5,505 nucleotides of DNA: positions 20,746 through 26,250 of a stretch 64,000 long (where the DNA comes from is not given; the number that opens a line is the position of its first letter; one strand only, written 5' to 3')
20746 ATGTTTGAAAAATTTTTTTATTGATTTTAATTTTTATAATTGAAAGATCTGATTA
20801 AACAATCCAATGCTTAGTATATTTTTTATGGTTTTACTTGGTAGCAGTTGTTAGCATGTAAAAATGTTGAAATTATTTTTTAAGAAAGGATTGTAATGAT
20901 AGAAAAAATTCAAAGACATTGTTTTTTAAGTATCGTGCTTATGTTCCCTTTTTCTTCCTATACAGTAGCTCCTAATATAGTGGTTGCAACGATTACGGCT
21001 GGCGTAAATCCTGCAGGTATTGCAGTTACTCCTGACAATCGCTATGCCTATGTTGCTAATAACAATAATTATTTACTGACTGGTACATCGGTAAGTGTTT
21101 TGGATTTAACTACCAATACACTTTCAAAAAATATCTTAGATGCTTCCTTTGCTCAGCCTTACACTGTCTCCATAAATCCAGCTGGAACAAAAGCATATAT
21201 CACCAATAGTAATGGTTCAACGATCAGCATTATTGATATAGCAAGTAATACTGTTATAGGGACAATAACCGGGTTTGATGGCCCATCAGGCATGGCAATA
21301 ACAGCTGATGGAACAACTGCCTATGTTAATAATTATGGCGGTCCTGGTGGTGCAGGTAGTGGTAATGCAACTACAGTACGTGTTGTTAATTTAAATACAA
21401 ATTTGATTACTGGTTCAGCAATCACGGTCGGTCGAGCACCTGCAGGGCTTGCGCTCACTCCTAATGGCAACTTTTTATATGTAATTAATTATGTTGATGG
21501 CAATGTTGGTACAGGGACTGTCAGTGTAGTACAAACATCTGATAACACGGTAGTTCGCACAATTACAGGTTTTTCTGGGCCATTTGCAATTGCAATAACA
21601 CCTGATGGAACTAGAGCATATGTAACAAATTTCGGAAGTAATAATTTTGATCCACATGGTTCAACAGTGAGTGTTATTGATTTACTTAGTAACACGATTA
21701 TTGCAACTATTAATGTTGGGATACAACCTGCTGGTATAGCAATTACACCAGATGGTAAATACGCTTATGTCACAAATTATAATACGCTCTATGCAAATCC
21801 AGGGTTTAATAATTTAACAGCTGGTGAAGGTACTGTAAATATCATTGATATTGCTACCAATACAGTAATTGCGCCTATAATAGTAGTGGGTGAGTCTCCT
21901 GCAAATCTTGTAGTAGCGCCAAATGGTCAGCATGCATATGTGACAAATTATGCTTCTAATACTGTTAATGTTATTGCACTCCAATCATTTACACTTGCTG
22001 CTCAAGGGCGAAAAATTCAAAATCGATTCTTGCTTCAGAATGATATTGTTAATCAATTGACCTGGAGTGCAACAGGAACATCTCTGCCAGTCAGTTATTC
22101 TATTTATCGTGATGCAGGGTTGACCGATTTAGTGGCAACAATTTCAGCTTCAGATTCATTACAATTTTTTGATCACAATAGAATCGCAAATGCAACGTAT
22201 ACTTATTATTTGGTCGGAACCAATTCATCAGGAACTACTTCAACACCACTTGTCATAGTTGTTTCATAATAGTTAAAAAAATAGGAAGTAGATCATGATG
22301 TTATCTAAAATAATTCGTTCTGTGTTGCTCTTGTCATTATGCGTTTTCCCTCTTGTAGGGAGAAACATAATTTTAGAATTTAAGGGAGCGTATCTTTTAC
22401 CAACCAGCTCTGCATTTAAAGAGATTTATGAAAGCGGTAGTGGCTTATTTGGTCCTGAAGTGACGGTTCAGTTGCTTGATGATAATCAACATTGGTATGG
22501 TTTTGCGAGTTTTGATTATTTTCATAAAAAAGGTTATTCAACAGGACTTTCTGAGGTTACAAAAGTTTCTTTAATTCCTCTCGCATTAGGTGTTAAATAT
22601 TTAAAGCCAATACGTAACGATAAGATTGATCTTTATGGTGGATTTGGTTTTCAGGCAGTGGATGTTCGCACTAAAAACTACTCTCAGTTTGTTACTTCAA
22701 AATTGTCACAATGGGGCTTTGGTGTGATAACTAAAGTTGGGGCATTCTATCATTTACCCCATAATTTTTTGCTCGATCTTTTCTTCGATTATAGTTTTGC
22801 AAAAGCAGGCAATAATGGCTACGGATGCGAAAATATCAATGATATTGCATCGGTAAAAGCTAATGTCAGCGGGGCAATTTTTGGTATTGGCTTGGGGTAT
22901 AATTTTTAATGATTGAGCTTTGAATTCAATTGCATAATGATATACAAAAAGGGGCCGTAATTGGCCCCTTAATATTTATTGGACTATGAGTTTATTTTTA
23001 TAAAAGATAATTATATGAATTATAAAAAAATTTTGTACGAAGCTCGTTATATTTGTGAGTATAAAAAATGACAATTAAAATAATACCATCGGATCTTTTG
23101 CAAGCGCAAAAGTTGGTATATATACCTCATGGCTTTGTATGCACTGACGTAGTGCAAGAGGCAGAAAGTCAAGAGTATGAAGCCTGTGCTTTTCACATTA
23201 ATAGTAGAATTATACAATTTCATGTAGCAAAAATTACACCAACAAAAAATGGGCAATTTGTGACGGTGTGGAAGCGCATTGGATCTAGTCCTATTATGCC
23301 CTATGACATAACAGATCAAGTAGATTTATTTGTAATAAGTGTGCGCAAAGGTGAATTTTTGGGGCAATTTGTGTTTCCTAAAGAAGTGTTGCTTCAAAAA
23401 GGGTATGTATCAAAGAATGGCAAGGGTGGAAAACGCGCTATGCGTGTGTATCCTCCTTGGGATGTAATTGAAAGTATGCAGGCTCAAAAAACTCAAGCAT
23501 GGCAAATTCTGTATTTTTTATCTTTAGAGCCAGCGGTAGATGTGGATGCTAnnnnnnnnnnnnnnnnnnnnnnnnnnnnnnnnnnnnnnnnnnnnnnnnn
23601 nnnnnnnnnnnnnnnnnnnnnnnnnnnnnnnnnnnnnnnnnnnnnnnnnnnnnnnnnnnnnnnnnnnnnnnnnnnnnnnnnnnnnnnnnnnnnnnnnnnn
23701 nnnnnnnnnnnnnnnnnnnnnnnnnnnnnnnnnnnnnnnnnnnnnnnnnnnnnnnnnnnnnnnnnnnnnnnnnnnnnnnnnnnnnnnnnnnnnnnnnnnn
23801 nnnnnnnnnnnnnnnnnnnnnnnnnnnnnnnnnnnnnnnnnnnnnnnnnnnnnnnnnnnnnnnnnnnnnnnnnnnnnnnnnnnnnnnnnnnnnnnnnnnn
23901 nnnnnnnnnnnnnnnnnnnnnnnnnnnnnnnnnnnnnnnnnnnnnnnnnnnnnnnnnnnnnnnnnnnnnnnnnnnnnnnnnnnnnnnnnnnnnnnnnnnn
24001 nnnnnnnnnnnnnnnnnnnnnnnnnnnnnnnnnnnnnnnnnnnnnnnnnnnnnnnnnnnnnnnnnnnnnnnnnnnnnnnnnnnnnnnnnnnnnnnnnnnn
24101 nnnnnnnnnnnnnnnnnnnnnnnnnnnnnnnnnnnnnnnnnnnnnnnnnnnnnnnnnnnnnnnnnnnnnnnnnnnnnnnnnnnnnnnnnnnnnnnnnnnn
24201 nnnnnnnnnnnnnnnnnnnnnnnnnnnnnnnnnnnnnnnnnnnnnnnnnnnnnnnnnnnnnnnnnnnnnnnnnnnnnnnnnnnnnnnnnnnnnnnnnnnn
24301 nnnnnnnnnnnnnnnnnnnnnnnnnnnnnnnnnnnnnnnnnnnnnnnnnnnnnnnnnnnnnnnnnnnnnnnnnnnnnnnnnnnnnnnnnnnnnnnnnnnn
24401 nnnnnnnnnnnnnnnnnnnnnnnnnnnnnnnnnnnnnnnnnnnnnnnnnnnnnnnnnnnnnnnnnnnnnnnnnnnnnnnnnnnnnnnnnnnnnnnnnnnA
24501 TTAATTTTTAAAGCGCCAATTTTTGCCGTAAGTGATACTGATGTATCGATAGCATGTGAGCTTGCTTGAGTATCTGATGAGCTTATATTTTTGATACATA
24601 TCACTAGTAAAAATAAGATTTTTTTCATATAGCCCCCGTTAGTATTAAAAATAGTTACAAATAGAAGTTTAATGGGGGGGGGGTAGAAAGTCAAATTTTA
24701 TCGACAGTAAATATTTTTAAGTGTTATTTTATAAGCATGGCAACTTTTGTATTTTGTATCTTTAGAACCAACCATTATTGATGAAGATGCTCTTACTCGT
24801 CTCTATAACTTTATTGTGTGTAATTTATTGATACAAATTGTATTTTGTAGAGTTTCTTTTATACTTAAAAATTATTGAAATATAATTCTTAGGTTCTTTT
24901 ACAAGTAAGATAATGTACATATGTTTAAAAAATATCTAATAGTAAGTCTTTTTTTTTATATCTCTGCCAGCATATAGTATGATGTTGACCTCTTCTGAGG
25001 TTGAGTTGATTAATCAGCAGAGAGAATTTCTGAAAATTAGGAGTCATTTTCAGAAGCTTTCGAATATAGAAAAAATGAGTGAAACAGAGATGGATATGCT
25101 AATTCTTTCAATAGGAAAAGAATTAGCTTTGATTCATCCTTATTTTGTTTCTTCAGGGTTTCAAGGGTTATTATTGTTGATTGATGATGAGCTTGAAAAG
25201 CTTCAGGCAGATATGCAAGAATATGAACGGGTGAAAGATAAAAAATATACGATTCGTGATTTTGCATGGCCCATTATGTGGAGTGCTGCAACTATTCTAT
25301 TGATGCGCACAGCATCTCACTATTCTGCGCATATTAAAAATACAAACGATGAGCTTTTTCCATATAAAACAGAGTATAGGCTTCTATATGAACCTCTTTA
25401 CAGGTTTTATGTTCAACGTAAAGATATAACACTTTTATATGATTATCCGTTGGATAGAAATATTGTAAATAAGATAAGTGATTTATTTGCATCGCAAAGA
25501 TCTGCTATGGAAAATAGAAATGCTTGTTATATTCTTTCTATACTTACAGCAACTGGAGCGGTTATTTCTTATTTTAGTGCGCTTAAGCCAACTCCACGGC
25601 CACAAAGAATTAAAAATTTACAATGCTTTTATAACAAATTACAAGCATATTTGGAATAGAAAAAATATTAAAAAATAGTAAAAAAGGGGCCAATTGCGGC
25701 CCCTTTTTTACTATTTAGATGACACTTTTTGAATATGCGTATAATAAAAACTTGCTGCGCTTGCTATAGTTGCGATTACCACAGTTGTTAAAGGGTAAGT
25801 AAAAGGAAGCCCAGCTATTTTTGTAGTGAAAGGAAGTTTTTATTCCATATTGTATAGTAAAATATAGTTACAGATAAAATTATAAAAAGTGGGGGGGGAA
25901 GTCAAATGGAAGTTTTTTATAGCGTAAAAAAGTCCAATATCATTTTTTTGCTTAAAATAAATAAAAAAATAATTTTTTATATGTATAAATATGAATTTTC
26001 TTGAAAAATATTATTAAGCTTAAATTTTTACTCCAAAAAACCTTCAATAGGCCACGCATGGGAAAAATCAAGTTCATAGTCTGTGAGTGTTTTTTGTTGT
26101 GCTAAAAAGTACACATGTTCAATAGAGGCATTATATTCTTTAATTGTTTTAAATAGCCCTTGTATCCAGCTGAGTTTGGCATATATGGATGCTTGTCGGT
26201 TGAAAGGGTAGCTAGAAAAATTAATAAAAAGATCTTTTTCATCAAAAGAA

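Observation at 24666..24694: C10 homopolymer sits exactly in the 17-nt spacer of a near-consensus promoter: candidate phase-variation switch for a secreted protein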

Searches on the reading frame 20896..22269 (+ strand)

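Call 10: search_protein_families(library=pfam, proteins=[window:20896-22269:+], max_evalue=0.01)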
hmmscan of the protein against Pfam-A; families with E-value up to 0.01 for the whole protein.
window:20896-22269:+ (457 aa): 7 families
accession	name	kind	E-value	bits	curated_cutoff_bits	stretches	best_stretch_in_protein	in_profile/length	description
PF10282.15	Lactonase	-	1.1e-14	54.9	21.7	2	121-263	30-162/344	Lactonase, 7-bladed beta-propeller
PF25174.1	Beta-prop_THOC3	-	3.2e-10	39.9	305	1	66-272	26-209/272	THOC3 beta-propeller domain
PF02239.22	Cytochrom_D1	-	4.1e-09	35.9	25.5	1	256-296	57-97/368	Cytochrome D1 heme domain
PF21783.3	YNCE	-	8.3e-08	32.4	27.1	0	307-410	45-145/339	YNCE-like beta-propeller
PF01731.26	Arylesterase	-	5.4e-05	23.8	21.3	0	266-294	44-72/86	Arylesterase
PF01436.27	NHL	-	9.8e-05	22.6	20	0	38-59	3-23/28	NHL repeat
PF08450.18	SGL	-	0.00026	21.1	26.3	0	189-245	95-152/246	SMP-30/Gluconolactonase/LRE-like region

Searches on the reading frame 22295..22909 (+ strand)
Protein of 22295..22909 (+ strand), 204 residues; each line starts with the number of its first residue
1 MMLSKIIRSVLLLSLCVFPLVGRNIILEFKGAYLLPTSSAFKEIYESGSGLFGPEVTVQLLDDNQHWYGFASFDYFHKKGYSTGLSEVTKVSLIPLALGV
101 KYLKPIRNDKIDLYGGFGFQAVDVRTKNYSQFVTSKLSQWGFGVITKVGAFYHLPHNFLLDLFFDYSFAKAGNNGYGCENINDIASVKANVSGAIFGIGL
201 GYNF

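Call 10: search_protein_families(library=pfam, proteins=[window:22295-22909:+], max_evalue=0.01)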
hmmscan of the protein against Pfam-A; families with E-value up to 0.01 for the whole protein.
window:22295-22909:+ (204 aa): 2 families
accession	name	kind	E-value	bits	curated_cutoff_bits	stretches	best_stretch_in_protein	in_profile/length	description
PF13505.12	OMP_b-brl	-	5.9e-06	27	28.7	1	66-204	57-175/175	Outer membrane protein beta-barrel domain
PF03922.20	OmpW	-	0.0028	18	24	1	80-204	71-195/195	OmpW family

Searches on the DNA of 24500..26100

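Call 47: search_rna_families(source=window, start=24500, end=26100, threshold=evalue, max_evalue=1)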
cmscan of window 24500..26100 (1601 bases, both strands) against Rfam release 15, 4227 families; matches with E-value up to 1: 12.
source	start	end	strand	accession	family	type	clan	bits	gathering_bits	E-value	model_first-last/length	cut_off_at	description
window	25647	25709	+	RF02057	STnc40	Gene; sRNA;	-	30.9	45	0.0055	1-70/70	no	Salmonella enterica sRNA STnc40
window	25669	25720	-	RF02907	patAB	Cis-reg; leader;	-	28.3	92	0.038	1-57/57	no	patAB leader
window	25680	25748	-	RF02057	STnc40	Gene; sRNA;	-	26.6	45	0.056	1-70/70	no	Salmonella enterica sRNA STnc40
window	25618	25708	+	RF00082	SraG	Gene; sRNA;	-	24.9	50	0.12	1-177/177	no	SraG RNA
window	25673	25753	-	RF02029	sraA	Gene; sRNA;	-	24.1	56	0.61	1-95/95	no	sraA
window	25673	25718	+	RF04130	MIR7996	Gene; miRNA;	-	22.8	119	0.29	1-190/190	no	MIR7996 microRNA precursor family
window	25671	25716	-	RF04130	MIR7996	Gene; miRNA;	-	21.2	119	0.63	1-190/190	no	MIR7996 microRNA precursor family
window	25647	25728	+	RF01445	S_pombe_snR94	Gene; snRNA; snoRNA; HACA-box;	-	21.1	100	0.91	1-210/210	no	small nucleolar RNA snR94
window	25669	25843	+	RF01808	MicX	Gene; sRNA;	-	20.6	75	0.081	1-194/194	no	MicX Vibrio cholerae sRNA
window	25624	25740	-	RF01828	SprD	Gene; sRNA;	-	18.3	100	0.56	1-142/142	no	Small pathogenicity island RNA D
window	25656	25720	-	RF01808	MicX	Gene; sRNA;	-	17.9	75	0.42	1-194/194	no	MicX Vibrio cholerae sRNA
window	25675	25734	-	RF02377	SurA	Gene; sRNA;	-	14.2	100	0.55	1-279/279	no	SurA sRNA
